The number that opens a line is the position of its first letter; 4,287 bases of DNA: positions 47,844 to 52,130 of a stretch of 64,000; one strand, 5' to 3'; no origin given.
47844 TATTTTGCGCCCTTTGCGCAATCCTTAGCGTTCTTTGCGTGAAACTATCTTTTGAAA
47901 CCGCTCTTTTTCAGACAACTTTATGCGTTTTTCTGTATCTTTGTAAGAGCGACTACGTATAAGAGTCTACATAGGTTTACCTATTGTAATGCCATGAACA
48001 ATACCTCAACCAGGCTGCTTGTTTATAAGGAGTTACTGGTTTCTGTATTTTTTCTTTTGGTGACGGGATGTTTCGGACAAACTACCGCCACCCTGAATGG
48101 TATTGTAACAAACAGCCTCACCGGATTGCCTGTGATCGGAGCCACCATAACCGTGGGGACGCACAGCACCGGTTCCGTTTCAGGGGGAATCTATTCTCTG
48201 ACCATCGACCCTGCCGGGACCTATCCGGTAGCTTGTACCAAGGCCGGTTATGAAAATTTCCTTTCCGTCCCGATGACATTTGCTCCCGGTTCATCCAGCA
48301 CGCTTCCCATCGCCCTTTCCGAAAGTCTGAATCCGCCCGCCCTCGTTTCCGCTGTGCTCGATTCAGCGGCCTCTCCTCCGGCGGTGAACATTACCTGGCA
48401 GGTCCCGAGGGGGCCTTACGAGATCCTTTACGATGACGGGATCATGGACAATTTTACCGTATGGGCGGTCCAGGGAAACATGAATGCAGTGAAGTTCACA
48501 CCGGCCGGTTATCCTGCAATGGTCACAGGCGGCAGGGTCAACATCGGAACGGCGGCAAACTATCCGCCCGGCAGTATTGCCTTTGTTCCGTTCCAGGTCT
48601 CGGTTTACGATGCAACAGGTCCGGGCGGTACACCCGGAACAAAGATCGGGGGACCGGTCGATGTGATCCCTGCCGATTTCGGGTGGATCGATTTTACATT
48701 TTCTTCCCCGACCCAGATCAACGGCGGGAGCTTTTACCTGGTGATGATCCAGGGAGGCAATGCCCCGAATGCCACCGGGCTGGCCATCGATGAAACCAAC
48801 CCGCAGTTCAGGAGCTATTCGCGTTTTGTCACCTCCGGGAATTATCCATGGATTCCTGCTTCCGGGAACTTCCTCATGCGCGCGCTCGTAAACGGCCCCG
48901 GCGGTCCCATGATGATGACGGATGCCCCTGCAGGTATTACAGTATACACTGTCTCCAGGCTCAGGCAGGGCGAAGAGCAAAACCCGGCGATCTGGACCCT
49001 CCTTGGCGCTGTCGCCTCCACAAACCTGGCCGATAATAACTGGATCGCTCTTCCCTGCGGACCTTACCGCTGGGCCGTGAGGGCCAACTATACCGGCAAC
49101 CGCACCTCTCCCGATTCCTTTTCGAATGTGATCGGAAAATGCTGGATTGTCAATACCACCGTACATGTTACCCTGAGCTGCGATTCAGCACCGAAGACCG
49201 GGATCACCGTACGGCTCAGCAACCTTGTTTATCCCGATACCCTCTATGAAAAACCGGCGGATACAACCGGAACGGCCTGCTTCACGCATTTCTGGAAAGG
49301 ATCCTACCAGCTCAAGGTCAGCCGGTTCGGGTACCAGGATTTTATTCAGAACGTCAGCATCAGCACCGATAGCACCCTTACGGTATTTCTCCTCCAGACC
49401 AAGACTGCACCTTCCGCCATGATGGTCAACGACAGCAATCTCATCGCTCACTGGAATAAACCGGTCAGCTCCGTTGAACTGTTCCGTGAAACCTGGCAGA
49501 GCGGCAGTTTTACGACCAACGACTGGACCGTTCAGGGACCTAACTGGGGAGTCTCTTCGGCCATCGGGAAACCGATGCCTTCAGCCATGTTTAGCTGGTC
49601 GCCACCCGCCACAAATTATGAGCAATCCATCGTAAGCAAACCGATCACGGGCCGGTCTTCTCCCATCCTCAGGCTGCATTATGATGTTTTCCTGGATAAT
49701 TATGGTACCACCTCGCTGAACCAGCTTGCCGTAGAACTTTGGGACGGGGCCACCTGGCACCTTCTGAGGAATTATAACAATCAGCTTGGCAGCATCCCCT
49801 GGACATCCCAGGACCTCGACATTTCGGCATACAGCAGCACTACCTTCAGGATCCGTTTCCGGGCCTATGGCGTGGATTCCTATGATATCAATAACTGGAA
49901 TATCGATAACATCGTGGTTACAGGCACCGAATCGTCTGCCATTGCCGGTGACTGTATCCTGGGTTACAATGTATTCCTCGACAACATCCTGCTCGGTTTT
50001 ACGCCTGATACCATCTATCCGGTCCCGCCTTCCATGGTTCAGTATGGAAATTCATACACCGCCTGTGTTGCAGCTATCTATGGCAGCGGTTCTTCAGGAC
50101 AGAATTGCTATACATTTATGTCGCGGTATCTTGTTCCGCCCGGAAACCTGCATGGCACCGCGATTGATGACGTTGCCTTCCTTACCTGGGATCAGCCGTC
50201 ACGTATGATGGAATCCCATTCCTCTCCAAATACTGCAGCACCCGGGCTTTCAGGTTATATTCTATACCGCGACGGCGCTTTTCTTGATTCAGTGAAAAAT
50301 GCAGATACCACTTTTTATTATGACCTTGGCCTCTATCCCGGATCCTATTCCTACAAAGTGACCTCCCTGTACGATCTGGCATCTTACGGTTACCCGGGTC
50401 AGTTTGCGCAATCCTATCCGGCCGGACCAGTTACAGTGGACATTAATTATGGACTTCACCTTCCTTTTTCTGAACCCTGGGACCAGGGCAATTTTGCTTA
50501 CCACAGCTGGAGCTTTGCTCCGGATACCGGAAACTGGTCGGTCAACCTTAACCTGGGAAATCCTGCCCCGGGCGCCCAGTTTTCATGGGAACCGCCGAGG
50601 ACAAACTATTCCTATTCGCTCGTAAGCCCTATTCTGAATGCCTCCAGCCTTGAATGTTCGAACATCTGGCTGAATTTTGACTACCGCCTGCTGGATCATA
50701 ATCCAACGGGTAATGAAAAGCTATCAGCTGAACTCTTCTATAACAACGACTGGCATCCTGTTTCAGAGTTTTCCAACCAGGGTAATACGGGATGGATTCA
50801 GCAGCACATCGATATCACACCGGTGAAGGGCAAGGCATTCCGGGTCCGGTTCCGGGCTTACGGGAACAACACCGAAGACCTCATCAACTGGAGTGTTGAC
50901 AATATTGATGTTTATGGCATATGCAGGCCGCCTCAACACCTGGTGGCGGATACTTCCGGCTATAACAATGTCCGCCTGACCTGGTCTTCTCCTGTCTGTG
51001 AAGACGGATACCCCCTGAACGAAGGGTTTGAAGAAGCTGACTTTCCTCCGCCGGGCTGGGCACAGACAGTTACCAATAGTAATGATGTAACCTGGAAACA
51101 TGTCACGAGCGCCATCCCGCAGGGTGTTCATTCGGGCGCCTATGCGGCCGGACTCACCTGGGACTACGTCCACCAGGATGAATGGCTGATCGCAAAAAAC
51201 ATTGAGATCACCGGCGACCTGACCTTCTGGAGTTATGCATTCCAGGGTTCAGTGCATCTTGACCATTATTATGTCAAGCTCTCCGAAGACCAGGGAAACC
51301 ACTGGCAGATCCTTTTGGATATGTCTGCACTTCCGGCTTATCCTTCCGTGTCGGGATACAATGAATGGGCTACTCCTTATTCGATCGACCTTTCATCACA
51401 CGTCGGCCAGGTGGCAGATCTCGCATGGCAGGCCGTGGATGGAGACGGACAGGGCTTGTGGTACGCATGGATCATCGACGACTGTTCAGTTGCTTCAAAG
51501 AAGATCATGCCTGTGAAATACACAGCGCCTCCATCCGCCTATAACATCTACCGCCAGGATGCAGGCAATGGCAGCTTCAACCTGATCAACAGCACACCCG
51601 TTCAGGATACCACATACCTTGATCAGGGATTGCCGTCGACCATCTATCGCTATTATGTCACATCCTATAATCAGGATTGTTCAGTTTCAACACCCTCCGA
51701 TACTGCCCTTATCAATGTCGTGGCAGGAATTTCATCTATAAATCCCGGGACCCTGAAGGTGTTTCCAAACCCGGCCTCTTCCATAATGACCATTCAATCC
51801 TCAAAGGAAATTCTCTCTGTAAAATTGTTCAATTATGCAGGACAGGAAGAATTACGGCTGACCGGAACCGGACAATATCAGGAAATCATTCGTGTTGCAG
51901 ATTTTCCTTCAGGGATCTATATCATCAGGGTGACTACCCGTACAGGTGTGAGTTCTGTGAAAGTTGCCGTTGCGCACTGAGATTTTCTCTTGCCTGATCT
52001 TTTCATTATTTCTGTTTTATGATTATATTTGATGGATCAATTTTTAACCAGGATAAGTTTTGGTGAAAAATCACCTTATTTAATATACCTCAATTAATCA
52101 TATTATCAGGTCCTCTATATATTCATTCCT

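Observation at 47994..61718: T9SS cargo paralog locus with an embedded transmembrane LuxR-type regulator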

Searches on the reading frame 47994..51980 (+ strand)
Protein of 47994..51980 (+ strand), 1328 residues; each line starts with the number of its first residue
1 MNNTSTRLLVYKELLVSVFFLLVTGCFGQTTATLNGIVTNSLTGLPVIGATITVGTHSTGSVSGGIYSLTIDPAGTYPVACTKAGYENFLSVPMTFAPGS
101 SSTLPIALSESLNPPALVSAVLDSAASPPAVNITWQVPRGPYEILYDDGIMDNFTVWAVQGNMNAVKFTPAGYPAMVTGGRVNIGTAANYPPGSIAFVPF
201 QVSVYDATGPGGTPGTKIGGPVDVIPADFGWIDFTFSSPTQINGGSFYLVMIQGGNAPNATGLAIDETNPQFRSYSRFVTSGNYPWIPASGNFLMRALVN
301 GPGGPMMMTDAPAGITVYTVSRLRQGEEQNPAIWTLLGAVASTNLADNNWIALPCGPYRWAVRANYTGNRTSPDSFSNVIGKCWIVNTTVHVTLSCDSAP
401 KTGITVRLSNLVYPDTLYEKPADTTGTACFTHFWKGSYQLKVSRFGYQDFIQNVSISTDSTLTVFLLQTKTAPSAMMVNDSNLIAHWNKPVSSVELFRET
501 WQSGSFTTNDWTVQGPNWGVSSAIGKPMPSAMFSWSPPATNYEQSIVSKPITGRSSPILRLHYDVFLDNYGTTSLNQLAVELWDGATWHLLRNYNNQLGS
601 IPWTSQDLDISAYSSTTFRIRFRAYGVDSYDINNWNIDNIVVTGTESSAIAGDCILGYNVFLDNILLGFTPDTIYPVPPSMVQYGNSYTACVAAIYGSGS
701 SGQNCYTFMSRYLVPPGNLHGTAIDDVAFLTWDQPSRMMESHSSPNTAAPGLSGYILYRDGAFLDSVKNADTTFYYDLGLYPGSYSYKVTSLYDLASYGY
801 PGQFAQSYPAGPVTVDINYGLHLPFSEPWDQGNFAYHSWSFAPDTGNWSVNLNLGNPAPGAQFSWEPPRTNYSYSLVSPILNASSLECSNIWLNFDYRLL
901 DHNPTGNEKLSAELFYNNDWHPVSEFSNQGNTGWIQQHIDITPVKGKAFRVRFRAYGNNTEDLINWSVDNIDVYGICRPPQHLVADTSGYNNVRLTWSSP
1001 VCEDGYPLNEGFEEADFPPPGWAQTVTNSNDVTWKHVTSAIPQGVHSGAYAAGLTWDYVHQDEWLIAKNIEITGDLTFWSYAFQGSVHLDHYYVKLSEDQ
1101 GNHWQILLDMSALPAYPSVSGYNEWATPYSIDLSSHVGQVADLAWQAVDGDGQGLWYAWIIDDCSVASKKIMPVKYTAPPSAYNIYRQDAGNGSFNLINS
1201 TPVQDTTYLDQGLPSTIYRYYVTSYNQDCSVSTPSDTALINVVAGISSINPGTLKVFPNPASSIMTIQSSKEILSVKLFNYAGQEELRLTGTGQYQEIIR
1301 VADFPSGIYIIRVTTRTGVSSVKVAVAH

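Call 4: search_protein_families(library=pfam, proteins=[window:47994-51980:+], max_evalue=0.01)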
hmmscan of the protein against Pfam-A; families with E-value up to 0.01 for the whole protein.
window:47994-51980:+ (1328 aa): 5 families
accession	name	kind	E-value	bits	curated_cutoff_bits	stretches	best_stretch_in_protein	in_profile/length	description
PF13620.12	CarboxypepD_reg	-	2.8e-13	50.5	32.3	2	33-108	1-81/82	Carboxypeptidase regulatory-like domain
PF18962.6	Por_Secre_tail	-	3.1e-09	37.4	27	1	1256-1324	1-73/75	Secretion system C-terminal sorting domain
PF13715.12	CarbopepD_reg_2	-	5.9e-09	36.3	32.2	1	35-110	2-78/88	CarboxypepD_reg-like domain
PF08308.17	PEGA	-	9.4e-05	22.7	20.8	0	435-465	34-64/71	PEGA domain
PF21471.3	Reelin_subrepeat-B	-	0.0065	16.7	27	0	584-642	68-126/127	Reelin subrepeat B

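Call 5: search_protein_families(library=ncbifam, proteins=[window:47994-51980:+], max_evalue=0.01)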
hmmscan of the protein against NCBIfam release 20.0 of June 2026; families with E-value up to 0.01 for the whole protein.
window:47994-51980:+ (1328 aa): 3 families
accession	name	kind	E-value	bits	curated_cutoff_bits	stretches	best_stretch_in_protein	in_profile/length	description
NF038128.1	choice_anch_J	domain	1.3e-20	74.2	30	1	1008-1166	2-162/162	choice-of-anchor J domain-containing protein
TIGR04183.1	Por_Secre_tail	domain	1.7e-10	40.7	23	1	1256-1325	1-70/72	T9SS type A sorting domain-containing protein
NF038113.1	T9SSA_dep_M36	equivalog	0.00052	18.3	885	1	1243-1324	782-866/869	T9SS-dependent M36 family metallopeptidase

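Call 29: search_solved_structures(query=window:47994-51980:+, max_evalue=0.01)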
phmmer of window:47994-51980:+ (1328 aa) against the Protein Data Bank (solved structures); distinct sequences matched with E-value up to 0.01: 0.

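Call 33: find_homologous_proteins(query=window:47994-51980:+)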
Query window:47994-51980:+ (1328 aa): 290 proteins with E <= 0.001 among 8000 candidates; the best 120 are listed.
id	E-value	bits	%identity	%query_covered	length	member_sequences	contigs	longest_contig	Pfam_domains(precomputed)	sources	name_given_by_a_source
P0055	0.0e+0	2189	69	100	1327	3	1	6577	PF13715.13,PF18962.8,PF13620.13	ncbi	-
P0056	0.0e+0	2187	69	100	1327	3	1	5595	PF18962.8,PF13620.13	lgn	-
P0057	0.0e+0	2172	69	100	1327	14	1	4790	PF18962.8,PF13620.13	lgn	-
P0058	0.0e+0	2159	68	100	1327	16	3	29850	PF18962.8,PF13620.13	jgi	jgi:hypothetical protein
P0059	0.0e+0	2158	68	100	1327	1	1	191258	PF13715.13,PF18962.8,PF13620.13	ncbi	-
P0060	0.0e+0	2130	67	100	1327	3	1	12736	PF18962.8,PF13620.13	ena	-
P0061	0.0e+0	2118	67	100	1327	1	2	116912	PF18962.8,PF13620.13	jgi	jgi:hypothetical protein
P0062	0.0e+0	2099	66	100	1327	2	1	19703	PF18962.8,PF13620.13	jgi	-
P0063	0.0e+0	2084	66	100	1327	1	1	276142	PF18962.8,PF13620.13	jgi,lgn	jgi:hypothetical protein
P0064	0.0e+0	2071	67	100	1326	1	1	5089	PF18962.8,PF13620.13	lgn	-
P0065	0.0e+0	2066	66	100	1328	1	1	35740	PF13715.13,PF18962.8,PF13620.13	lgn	-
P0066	0.0e+0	2013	65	98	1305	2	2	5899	PF18962.8,PF13620.13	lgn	-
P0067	0.0e+0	1991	64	100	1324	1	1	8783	PF18962.8,PF13620.13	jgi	jgi:hypothetical protein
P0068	0.0e+0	1947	62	100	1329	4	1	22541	PF13715.13,PF18962.8,PF13620.13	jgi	jgi:hypothetical protein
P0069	0.0e+0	1938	62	100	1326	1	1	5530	PF18962.8,PF13620.13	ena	-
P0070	0.0e+0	1921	62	99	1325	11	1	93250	PF18962.8,PF13620.13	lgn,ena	-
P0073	0.0e+0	1910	62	100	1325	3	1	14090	PF13715.13,PF18962.8,PF13620.13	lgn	-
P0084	0.0e+0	1624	53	100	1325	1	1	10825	PF13715.13,PF18962.8,PF13620.13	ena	-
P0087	0.0e+0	1596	53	99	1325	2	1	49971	PF13715.13,PF18962.8,PF13620.13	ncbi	-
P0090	0.0e+0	1581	53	99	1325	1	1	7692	PF13715.13,PF18962.8,PF13620.13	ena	-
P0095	0.0e+0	1535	51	100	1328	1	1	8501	PF13715.13,PF18962.8,PF13620.13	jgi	jgi:hypothetical protein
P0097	0.0e+0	1529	51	98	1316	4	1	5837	PF13715.13,PF18962.8,PF13620.13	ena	-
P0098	0.0e+0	1523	51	98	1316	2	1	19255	PF13715.13,PF18962.8,PF08308.18,PF13620.13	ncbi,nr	ncbi:MAG: T9SS C-terminal target domain-containing protein [Bacteroidetes bacterium]|nr:MAG: T9SS C-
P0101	0.0e+0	1521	50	98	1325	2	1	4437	PF18962.8,PF13620.13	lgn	-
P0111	0.0e+0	1505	51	98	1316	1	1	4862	PF13715.13,PF18962.8,PF13620.13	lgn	-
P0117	0.0e+0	1498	50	98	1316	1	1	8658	PF13715.13,PF18962.8,PF13620.13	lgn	-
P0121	0.0e+0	1490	51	98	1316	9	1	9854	PF18962.8,PF13620.13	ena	-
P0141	0.0e+0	1463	49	98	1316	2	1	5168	PF18962.8,PF13620.13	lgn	-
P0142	0.0e+0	1463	49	98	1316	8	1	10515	PF13715.13,PF18962.8,PF13620.13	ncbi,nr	ncbi:MAG: choice-of-anchor J domain-containing protein [Bacteroidetes bacterium]|nr:choice-of-anchor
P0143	0.0e+0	1462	51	98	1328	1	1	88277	PF13715.13,PF18962.8,PF13620.13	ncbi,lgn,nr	ncbi:MAG: choice-of-anchor J domain-containing protein [Bacteroidetes bacterium]|nr:choice-of-anchor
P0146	0.0e+0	1458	50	98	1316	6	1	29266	PF18962.8,PF13620.13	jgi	-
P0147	0.0e+0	1457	49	98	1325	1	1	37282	PF18962.8,PF13620.13,PF21471.4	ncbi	-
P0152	0.0e+0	1448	49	98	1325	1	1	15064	PF13715.13,PF18962.8,PF13620.13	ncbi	-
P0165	0.0e+0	1430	49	97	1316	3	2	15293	PF13715.13,PF18962.8,PF13620.13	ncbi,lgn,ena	-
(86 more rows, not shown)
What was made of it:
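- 47994..51980 (+): Gene A, 1328 aa. Domain order: signal peptide, CarboxypepD_reg, 190-aa YDDGI domain, FN3-like, CarboxypepD_reg/PEGA-like, two jelly-roll modules, choice-of-anchor J (aa 1008-1166), FN3-like, T9SS type A sorting domain (aa 1256-1325). More than 290 full-length homologs at 47-69% identity with constant length (call 33).
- A family of more than 290 homologs with constant length: call 33. A keeps 1316-1350 aa and 47-69% identity in more than 100 listed homologs (call 33).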

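Call 35: find_related_loci(query=A1, collection=genome_contigs, flank=10000)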
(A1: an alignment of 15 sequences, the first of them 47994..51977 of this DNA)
Query A1 (1328 aa) in genome_contigs; peptide patterns used: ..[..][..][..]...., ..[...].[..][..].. (x = any residue, [..] = any of these).
194 stretches matched a pattern; 139 encode a relative of the query (tblastn E <= 1e-3); the best 80 are kept; 77 distinct loci.
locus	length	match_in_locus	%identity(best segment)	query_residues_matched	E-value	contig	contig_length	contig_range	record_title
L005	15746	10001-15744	67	1-1317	0e+0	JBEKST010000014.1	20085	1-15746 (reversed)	MAG: Bacteroidales bacterium isolate SPRUCE 540 SPRUCE_540_14, whole genome shotgun sequence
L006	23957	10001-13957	64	8-1328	0e+0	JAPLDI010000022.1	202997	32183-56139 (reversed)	MAG: Bacteroidetes bacterium isolate LacPavin_0818_WC55_MAG_47_11 LacPavin_0818_WC55_scaffold_276745, whole genome shotg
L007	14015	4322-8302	67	1-1328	0e+0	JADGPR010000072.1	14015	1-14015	MAG: Bacteroidales bacterium isolate Chersky.15_51 contig-100_2453, whole genome shotgun sequence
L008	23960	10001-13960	62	1-1326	0e+0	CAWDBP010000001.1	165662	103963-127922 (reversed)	MAG: uncultured Bacteroidales bacterium isolate MFD01689.bin.1.120 genome assembly, contig: contig_10668, whole genome s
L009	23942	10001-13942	62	12-1328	0e+0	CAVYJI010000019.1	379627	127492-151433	MAG: uncultured Bacteroidales bacterium isolate MFD01476.bin.1.15 genome assembly, contig: contig_90418, whole genome sh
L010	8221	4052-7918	62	32-1328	0e+0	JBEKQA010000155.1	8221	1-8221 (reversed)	MAG: Bacteroidales bacterium isolate SPRUCE 477 SPRUCE_477_155, whole genome shotgun sequence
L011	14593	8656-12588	53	1-1318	0e+0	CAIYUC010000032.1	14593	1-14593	MAG: uncultured Bacteroidales bacterium isolate A14_bin-1928 genome assembly, contig: bin-1928:032/244, whole genome sho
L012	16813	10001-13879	54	21-1323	0e+0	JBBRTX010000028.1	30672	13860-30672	MAG: Bacteroidales bacterium isolate La2_metabat2.315 La2_metabat2.315_K_814963L30672_cov_21.9906, whole genome shotgun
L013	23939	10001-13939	53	16-1326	0e+0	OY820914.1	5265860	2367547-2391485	MAG: Bacteroidales bacterium isolate 29af8000-aa9b-4969-9261-ea2c593eb5de genome assembly, chromosome: 1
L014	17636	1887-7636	50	9-1328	0e+0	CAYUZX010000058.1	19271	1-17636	MAG TPA_asm: uncultured Prolixibacteraceae bacterium isolate SRP178699_co1_420 genome assembly, contig: NODE_3455_length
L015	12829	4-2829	70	386-1328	0e+0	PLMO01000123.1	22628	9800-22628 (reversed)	MAG: Bacteroidales bacterium isolate fen_979 73.20120800_E2X.55_contig_16244, whole genome shotgun sequence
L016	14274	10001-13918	50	14-1326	0e+0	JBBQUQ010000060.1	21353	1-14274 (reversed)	MAG: Bacteroidales bacterium isolate Co_metawrap_1939 Cmw_1939_k141_5225960_length_21353_cov_10.9962, whole genome shotg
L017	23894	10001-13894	49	7-1313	0e+0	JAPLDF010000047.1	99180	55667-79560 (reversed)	MAG: Bacteroidetes bacterium isolate LacPavin_0419_WC70L_MAG_48_58 LacPavin_0419_WC70L_scaffold_234770, whole genome sho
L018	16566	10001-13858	51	32-1328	0e+0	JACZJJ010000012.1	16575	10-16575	MAG: Bacteroidales bacterium isolate MAG16 bacteroidetes_2_contig_68814, whole genome shotgun sequence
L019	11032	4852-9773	50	32-1328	0e+0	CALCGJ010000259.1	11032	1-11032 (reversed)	MAG TPA_asm: uncultured Bacteroidetes bacterium isolate ERR2206790_bin.55_CONCOCT_v1.1_MAG genome assembly, contig: ERZ8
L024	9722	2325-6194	50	30-1328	0e+0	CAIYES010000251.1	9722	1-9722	MAG: uncultured Bacteroidales bacterium isolate Kiruna2_bin-1621 genome assembly, contig: bin-1621:251/574, whole genome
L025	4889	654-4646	48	6-1325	0e+0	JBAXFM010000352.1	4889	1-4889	MAG: Bacteroidota bacterium isolate ELA271 MAG271_352, whole genome shotgun sequence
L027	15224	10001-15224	51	21-1328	0e+0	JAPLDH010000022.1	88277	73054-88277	MAG: Bacteroidetes bacterium isolate LacPavin_0419_WC90_MAG_42_101 LacPavin_0419_WC90_scaffold_772883, whole genome shot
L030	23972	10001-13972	48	8-1328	0e+0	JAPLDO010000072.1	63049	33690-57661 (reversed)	MAG: Bacteroidetes bacterium isolate LacPavin_0920_WC90_MAG_43_10 LacPavin_0920_WC90_scaffold_875447, whole genome shotg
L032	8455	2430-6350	49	30-1328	0e+0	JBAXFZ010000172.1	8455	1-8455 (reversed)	MAG: Bacteroidota bacterium isolate ELA284 MAG284_172, whole genome shotgun sequence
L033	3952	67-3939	49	14-1316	0e+0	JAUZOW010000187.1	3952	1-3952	MAG: Bacteroidota bacterium isolate bin200(16d) ADOFJJCP_187, whole genome shotgun sequence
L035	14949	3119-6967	50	34-1328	0e+0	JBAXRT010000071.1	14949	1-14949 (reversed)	MAG: bacterium isolate ELA590 MAG590_71, whole genome shotgun sequence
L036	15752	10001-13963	47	9-1328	0e+0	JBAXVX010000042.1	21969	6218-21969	MAG: Bacteroidota bacterium isolate ELA698 MAG698_42, whole genome shotgun sequence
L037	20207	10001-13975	61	1-1328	0e+0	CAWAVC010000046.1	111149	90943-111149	MAG: uncultured Bacteroidales bacterium isolate MFD01188.bin.2.56 genome assembly, contig: contig_58365, whole genome sh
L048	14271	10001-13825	46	32-1316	0e+0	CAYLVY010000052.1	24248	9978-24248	MAG TPA_asm: uncultured Draconibacterium sp. isolate SRP263991_co1_124 genome assembly, contig: NODE_2766_length_24248_c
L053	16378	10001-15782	51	31-1328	0e+0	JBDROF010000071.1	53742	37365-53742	MAG: Bacteroidota bacterium isolate MEGAHIT-group-1.940 k141_3126078, whole genome shotgun sequence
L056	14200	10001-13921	49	14-1328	0e+0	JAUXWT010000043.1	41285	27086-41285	MAG: Bacteroidales bacterium isolate C15_metabat.bin.17 C15_k141_256382, whole genome shotgun sequence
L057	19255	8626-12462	51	34-1328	0e+0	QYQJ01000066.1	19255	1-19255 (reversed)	MAG: Bacteroidetes bacterium isolate PowLak16_MAG5 c_000000133911, whole genome shotgun sequence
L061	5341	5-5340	60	26-1328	0e+0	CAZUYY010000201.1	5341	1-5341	MAG TPA_asm: uncultured Prolixibacteraceae bacterium isolate binchicken_co3_102 genome assembly, contig: NODE_50665_leng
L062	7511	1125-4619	44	7-1328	0e+0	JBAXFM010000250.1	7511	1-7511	MAG: Bacteroidota bacterium isolate ELA271 MAG271_250, whole genome shotgun sequence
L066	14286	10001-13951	54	7-1328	0e+0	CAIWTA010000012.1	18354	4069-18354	MAG: uncultured Bacteroidales bacterium isolate KR5_bin-778 genome assembly, contig: bin-778:012/329, whole genome shotg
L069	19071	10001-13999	48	7-1328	0e+0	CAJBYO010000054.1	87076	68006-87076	MAG: uncultured Bacteroidales bacterium isolate Loc080925-6m_bin-0522 genome assembly, contig: bin-0522:054/104, whole g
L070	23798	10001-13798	44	64-1328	0e+0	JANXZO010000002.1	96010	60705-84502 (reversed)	MAG: Bacteroidales bacterium isolate GL140_4_metabat_342 GL140_4_k141_1148563, whole genome shotgun sequence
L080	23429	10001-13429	43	26-1328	0e+0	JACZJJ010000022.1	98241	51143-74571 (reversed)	MAG: Bacteroidales bacterium isolate MAG16 bacteroidetes_2_contig_167406, whole genome shotgun sequence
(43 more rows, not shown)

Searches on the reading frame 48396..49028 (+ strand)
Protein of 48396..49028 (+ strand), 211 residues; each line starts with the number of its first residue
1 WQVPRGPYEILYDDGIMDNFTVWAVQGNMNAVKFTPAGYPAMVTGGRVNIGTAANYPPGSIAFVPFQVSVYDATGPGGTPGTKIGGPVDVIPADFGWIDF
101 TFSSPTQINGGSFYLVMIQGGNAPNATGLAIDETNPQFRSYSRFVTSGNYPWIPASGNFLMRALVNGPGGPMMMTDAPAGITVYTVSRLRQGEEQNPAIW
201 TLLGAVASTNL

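Call 75: search_protein_families(library=pfam, proteins=[window:48396-49028:+], max_evalue=1)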
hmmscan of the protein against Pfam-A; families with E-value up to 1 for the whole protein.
seq(211 aa): 1 family
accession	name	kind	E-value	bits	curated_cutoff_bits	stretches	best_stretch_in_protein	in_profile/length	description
PF08159.17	NUC153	-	0.29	11.4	20.5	1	130-139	14-23/29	NUC153 domain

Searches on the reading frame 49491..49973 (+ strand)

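Call 75: search_protein_families(library=pfam, proteins=[window:49491-49973:+], max_evalue=1)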
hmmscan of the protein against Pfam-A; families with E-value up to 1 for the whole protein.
seq(161 aa): 1 family
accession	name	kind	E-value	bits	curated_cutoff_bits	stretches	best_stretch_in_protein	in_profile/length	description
PF21471.3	Reelin_subrepeat-B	-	0.0069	16.6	27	1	84-143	67-126/127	Reelin subrepeat B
